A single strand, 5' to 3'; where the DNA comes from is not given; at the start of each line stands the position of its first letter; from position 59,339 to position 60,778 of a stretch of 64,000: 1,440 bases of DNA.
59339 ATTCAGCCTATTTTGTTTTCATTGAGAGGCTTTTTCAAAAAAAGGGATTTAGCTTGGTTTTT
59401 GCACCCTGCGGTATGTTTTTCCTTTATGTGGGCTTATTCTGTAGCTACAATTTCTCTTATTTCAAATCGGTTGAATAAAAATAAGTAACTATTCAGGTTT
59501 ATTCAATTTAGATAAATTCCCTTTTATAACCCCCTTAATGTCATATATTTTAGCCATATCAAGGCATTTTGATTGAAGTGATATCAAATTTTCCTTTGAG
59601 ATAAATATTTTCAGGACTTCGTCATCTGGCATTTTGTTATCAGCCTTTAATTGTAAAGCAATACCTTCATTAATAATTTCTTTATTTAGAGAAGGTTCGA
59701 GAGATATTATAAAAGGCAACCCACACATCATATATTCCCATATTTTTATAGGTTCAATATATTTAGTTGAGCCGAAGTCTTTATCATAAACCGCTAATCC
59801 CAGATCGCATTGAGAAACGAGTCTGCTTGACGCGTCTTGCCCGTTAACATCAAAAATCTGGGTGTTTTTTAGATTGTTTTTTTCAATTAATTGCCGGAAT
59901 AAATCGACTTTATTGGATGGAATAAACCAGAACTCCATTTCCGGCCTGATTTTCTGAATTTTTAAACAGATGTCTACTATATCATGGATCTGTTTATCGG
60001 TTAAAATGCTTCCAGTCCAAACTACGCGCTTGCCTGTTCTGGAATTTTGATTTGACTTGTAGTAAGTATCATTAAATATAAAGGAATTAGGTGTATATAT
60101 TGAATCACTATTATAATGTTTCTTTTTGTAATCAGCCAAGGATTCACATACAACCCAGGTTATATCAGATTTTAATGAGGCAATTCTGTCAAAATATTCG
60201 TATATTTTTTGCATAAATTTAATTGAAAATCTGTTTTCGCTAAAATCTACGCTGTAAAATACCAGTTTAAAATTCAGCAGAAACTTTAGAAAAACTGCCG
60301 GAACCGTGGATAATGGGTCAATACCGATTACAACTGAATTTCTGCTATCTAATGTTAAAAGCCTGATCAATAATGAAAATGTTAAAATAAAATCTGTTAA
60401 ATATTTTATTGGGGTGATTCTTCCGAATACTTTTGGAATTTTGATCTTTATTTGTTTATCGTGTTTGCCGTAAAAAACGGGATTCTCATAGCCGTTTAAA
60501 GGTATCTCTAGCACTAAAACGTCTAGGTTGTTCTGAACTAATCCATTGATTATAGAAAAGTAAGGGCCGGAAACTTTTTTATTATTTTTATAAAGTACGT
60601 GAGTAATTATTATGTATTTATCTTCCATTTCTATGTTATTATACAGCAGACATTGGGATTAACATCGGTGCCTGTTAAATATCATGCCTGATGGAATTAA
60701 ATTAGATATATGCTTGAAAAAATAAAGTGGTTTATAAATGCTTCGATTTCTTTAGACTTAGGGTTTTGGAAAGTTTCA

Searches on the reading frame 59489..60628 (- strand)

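Call 5: search_protein_families(library=pfam, proteins=[window:59489-60628:-], max_evalue=0.01)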
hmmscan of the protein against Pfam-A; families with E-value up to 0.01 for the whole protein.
window:59489-60628:- (379 aa): 2 families
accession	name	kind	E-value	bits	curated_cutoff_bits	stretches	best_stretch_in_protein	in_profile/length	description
PF13692.12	Glyco_trans_1_4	-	0.00041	21.1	27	1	200-324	2-120/142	Glycosyl transferases group 1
PF00534.26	Glycos_transf_1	-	0.0037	17.2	26.4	0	193-323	9-135/172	Glycosyl transferases group 1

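Call 6: search_protein_families(library=ncbifam, proteins=[window:59489-60628:-], max_evalue=0.01)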
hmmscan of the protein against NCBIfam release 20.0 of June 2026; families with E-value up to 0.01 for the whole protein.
window:59489-60628:- (379 aa): 0 families
